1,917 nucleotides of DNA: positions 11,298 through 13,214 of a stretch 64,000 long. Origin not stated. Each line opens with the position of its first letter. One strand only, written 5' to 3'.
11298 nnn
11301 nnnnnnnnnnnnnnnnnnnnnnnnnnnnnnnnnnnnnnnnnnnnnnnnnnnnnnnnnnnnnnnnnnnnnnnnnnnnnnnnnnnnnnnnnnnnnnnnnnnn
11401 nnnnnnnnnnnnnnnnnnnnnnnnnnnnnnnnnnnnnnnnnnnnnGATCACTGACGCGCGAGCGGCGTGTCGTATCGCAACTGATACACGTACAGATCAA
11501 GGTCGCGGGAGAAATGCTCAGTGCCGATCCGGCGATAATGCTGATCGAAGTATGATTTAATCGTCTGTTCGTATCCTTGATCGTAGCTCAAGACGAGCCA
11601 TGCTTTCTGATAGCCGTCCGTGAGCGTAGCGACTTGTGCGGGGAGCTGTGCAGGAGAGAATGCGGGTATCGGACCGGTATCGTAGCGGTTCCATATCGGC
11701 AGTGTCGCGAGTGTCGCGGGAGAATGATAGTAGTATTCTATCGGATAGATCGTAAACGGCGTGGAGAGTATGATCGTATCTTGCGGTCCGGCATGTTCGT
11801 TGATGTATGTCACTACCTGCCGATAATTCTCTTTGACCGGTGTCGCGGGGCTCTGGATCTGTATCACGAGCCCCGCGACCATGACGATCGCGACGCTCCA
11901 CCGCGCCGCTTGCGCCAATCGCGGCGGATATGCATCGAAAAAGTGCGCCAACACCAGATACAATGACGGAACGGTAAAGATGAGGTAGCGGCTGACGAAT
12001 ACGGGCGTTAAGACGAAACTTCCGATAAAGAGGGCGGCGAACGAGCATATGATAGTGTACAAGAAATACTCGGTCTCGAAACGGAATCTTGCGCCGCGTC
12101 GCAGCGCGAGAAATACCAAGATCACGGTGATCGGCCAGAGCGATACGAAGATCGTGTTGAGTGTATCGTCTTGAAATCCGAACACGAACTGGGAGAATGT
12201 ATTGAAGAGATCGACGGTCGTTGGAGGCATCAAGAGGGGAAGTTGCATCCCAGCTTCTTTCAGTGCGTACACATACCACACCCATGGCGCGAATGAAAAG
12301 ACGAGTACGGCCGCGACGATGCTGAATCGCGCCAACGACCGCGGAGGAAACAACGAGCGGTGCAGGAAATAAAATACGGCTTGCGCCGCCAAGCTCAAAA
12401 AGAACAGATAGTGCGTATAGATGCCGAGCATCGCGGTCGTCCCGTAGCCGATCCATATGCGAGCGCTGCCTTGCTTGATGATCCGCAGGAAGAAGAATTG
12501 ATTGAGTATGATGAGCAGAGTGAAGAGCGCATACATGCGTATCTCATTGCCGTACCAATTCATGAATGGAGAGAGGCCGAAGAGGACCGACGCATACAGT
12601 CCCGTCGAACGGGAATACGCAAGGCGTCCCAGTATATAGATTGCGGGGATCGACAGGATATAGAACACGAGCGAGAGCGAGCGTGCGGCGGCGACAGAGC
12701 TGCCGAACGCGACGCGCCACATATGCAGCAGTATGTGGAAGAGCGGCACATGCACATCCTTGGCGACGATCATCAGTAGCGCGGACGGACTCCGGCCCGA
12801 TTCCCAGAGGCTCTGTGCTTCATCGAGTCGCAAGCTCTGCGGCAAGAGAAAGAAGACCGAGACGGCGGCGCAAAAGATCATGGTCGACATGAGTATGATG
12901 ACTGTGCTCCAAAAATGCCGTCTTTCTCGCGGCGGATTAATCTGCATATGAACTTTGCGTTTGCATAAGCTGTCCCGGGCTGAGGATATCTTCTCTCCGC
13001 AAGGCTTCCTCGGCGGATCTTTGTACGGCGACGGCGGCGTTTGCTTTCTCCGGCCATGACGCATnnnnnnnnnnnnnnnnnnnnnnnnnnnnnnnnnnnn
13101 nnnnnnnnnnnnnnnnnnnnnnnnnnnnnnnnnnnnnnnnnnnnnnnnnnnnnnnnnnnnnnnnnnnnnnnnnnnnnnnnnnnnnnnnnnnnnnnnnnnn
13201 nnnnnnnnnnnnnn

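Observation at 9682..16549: Cellulose-like beta-glucan synthesis and remodelling locus: BcsA-like synthase without PilZ, GH8, GH6, GT2 and GT-C enzymes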

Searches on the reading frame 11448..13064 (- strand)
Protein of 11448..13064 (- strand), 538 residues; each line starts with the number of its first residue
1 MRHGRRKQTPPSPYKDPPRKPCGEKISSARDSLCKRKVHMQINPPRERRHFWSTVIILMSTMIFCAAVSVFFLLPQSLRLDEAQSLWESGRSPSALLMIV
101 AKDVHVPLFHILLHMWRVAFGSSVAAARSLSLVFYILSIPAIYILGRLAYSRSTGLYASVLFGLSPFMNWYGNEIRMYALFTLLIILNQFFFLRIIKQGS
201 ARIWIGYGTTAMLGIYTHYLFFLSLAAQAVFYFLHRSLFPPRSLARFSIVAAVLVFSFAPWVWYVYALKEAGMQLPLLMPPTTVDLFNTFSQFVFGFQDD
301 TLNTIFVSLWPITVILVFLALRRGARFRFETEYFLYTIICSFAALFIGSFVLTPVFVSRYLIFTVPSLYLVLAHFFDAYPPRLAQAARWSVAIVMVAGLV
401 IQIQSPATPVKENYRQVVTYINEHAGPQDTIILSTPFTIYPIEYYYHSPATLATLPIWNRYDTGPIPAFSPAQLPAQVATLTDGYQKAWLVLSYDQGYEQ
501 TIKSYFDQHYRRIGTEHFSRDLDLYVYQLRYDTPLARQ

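Call 3: search_protein_families(library=pfam, proteins=[window:11448-13064:-], max_evalue=0.01)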
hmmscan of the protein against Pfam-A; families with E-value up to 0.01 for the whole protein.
window:11448-13064:- (538 aa): 1 family
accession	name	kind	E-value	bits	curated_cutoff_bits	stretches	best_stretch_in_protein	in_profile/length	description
PF13231.12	PMT_2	-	1.6e-07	32.1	26.1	1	105-263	2-159/160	Dolichyl-phosphate-mannose-protein mannosyltransferase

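Call 8: search_protein_families(library=ncbifam, proteins=[window:11448-12947:-], max_evalue=0.001)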
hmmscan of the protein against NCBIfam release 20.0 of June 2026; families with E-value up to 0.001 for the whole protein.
window:11448-12947:- (499 aa): 1 family
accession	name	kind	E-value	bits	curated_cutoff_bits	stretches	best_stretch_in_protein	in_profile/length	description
NF052499.1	MnslTaseMT1671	equivalog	4.5e-13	48.5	900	1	8-395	22-407/523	mannosyltransferase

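Call 20: search_solved_structures(query=window:11448-12947:-, max_evalue=1, show_alignments=2)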
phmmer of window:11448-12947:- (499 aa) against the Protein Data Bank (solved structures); distinct sequences matched with E-value up to 1: 0.

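Call 21: find_homologous_proteins(query=window:11448-12947:-, max_evalue=0.00001)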
Query window:11448-12947:- (499 aa): 805 proteins with E <= 0.00001 among 8000 candidates; the best 120 are listed.
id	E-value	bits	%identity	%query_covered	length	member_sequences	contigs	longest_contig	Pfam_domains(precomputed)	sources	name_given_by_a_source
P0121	0.0e+0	1111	100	100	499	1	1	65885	PF13231.13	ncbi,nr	ncbi:glycosyltransferase family 39 protein [Candidatus Kaiserbacteria bacterium]|nr:glycosyltransfer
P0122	4.9e-251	852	76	99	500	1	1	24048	PF13231.13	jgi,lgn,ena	-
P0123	3.9e-232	790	71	97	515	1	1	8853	PF13231.13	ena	-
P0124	7.1e-194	664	60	97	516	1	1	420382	PF13231.13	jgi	jgi:mannosyltransferase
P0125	4.7e-188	644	57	98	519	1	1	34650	PF13231.13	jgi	jgi:mannosyltransferase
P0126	1.5e-187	643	58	98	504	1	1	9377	PF13231.13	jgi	jgi:uncharacterized membrane protein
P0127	5.3e-187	641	60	97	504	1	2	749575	PF13231.13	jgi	jgi:mannosyltransferase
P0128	3.9e-183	628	58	95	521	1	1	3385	PF13231.13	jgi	jgi:uncharacterized membrane protein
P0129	4.1e-183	628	59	98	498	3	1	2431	PF13231.13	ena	-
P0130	1.0e-182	627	57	96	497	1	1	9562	PF13231.13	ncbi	-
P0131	3.3e-182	625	56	96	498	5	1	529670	PF13231.13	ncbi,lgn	-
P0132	2.0e-181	623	58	95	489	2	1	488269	PF13231.13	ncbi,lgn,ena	-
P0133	1.7e-180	619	56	96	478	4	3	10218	PF13231.13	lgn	-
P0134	3.1e-180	619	56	97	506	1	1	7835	PF13231.13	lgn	-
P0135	7.1e-180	617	59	95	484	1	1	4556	PF13231.13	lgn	-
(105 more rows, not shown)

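Call 24: search_solved_structures(query=A1, max_evalue=10, show_alignments=2)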
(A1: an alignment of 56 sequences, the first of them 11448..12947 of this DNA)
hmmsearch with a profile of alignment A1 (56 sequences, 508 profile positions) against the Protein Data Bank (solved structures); distinct sequences matched with E-value up to 10: 2.
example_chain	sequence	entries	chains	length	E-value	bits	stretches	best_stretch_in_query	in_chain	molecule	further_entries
9kv6_E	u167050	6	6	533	0.048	15.7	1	169-232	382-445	Muscarinic acetylcholine receptor M4,C3a anaphylatoxin chemotactic receptor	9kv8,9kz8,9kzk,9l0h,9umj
1zch_A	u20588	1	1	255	3.4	9.6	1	438-497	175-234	Hypothetical oxidoreductase ycnD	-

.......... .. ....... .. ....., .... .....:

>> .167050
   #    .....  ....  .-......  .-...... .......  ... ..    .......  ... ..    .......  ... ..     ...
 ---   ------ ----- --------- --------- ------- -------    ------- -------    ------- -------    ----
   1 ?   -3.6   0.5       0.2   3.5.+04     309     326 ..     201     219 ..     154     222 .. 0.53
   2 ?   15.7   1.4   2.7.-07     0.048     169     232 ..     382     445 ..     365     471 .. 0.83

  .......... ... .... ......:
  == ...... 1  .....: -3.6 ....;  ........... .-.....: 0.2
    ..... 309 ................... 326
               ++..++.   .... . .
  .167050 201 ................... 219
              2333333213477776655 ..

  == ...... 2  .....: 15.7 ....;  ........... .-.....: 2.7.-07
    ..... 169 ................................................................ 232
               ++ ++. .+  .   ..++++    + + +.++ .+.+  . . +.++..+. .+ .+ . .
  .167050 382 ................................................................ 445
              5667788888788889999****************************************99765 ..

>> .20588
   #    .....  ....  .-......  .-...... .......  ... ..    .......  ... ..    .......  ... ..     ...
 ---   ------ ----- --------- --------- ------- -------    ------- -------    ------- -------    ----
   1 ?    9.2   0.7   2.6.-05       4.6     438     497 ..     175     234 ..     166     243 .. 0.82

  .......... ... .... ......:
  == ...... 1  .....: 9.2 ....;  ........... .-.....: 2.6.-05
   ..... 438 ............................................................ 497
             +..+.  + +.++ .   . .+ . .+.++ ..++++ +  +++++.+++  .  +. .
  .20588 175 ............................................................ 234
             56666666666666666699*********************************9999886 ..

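Call 30: predict_structure(alignment_id=A1)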
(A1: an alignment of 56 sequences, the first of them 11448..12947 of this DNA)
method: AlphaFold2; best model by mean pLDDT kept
length: 499 residues; sequences in the alignment: 56
mean_pLDDT: 85.7   pTM: 0.86
mean pLDDT of the five models: 85.7, 84.4, 83.6, 81.9, 80.3
residues with pLDDT >= 90: 264; 70-90: 150; 50-70: 73; < 50: 12
segments of 3 or more residues with pLDDT < 50: 1-4, 262-266
pLDDT, mean of each block of 10 residues (from residue 1): 58 94 96 85 85 88 88 96 92 98 98 95 91 91 98 96 96 96 95 97 97 97 90 56 60 58 52 67 72 92 84 70 87 87 89 87 70 82 94 90 89 91 75 94 93 87 95 93 91 60
secondary structure, 60 per line:
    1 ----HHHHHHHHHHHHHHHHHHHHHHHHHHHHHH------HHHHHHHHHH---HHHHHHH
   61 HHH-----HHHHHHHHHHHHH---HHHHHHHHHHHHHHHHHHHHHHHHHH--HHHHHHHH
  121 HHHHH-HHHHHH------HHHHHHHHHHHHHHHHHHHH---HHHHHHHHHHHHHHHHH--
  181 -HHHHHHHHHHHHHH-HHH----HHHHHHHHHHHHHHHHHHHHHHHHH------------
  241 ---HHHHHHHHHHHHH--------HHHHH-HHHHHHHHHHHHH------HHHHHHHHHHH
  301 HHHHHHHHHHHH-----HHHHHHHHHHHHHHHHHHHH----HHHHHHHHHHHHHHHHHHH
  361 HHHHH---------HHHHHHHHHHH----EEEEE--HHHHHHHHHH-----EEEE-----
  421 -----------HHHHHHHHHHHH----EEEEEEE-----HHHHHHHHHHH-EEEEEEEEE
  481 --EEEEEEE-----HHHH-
elements in order: H5-34 H41-50 H54-63 H69-81 H85-110 H113-125 H127-132 H139-158 H162-178 H182-195 H204-228 H244-256 H265-269 H271-283 H290-312 H318-337 H342-365 H375-385 E390-394 H397-406 E412-415 H432-443 E448-454 H460-470 E472-480 E483-489 H495-498

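Call 33: fold_search(model_id=the predicted structure, library=pdb)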
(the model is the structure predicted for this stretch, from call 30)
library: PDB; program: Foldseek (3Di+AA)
matches with E <= 10: 485; with E <= 0.001: 31
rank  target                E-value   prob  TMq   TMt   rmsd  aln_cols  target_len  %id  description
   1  7oci_F                5.1e-08  1.00  0.58  0.48  10.5       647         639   11  Cryo-EM structure of yeast Ost6p containing oligosaccharyltransferase complex (released 2022-02-16)
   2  6ezn_F                1.8e-07  1.00  0.55  0.45  11.0       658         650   11  Cryo-EM structure of the yeast oligosaccharyltransferase (OST) complex (released 2018-01-17)
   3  5ezm                  2.2e-07  1.00  0.58  0.55   7.6       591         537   13  Crystal Structure of ArnT from Cupriavidus metallidurans in the apo state (released 2016-02-17)
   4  8agc_A                2.5e-07  1.00  0.57  0.43   9.9       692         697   11  Structure of yeast oligosaccharylransferase complex with lipid-linked oligosaccharide and non-acceptor peptide bound (released 2022-12-07)
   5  6c26_A                2.7e-07  1.00  0.53  0.43  11.6       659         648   10  The Cryo-EM structure of a eukaryotic oligosaccharyl transferase complex (released 2018-01-31)
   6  8agb_A                3.0e-07  1.00  0.55  0.45  11.0       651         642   12  Structure of yeast oligosaccharylransferase complex with lipid-linked oligosaccharide bound (released 2022-12-07)
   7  9n9j_I                3.1e-07  1.00  0.55  0.41  10.1       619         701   10  Structure of a GRP94 folding intermediate engaged with a CCDC134- and FKBP11-bound secretory translocon (released 2025-11-19)
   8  8age_A                4.8e-07  1.00  0.55  0.45  10.3       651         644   11  Structure of yeast oligosaccharylransferase complex with acceptor peptide bound (released 2022-12-07)
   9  3rce_A                5.7e-07  1.00  0.47  0.36   9.7       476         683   13  Bacterial oligosaccharyltransferase PglB (released 2011-06-15)
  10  3waj                  6.7e-07  1.00  0.52  0.35  13.6       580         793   13  Crystal structure of the Archaeoglobus fulgidus oligosaccharyltransferase (O29867_ARCFU) complex with Zn and sulfate (released 2013-10-30)
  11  6s7t_A                7.3e-07  1.00  0.57  0.43  12.1       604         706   12  Cryo-EM structure of human oligosaccharyltransferase complex OST-B (released 2019-12-18)
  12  8pn9_A                7.6e-07  1.00  0.56  0.45  11.3       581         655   10  Structure of human oligosaccharyltransferase OST-A complex bound to NGI-1 (released 2024-05-08)
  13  5f15                  9.4e-07  1.00  0.59  0.55   7.6       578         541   12  Crystal Structure of ArnT from Cupriavidus metallidurans bound to Undecaprenyl phosphate (released 2016-02-17)
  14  9s6t_A                9.4e-07  1.00  0.58  0.60   7.0       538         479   11  Ternary cryo-EM structure of chicken ALG12 with Dol25-PP-GlcNAc2Man7, Dol25-P-Man, and Fab (released 2026-03-18)
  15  7e9s_A                9.4e-07  1.00  0.52  0.33  12.9       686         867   12  Archaeal oligosaccharyltransferase AglB from Archaeoglobus fulgidus in complex with an inhibitory peptide and a dolich (released 2021-09-08)
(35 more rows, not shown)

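Call 69: search_protein_representatives(protein=window:11448-12947:-)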
Query: 499 residues. Proteins with E-value up to 0.001 (for the whole library): 25312; up to 1e-10: 8928; up to 1e-30: 139. The best 150 are listed.
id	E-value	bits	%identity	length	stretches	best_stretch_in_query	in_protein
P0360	6.8e-151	520.1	50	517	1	15-495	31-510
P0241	7.0e-145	500.3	48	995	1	23-492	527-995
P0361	1.6e-142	492.5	49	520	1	16-496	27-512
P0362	1.4e-131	456.5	47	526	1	8-494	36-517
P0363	8.0e-125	434.1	45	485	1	18-492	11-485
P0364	4.4e-124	431.7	42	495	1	15-496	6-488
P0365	3.1e-119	415.7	41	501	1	14-490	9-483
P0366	4.5e-114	398.7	41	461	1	38-494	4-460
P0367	1.0e-113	397.5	43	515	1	23-494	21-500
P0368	2.6e-113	396.2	41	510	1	17-490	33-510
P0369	1.7e-112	393.4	42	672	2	164-495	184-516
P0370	5.7e-112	391.7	41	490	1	13-491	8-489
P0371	2.4e-107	376.5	38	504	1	22-495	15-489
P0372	4.0e-107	375.7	40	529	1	25-493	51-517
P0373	2.2e-105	370.0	51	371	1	147-495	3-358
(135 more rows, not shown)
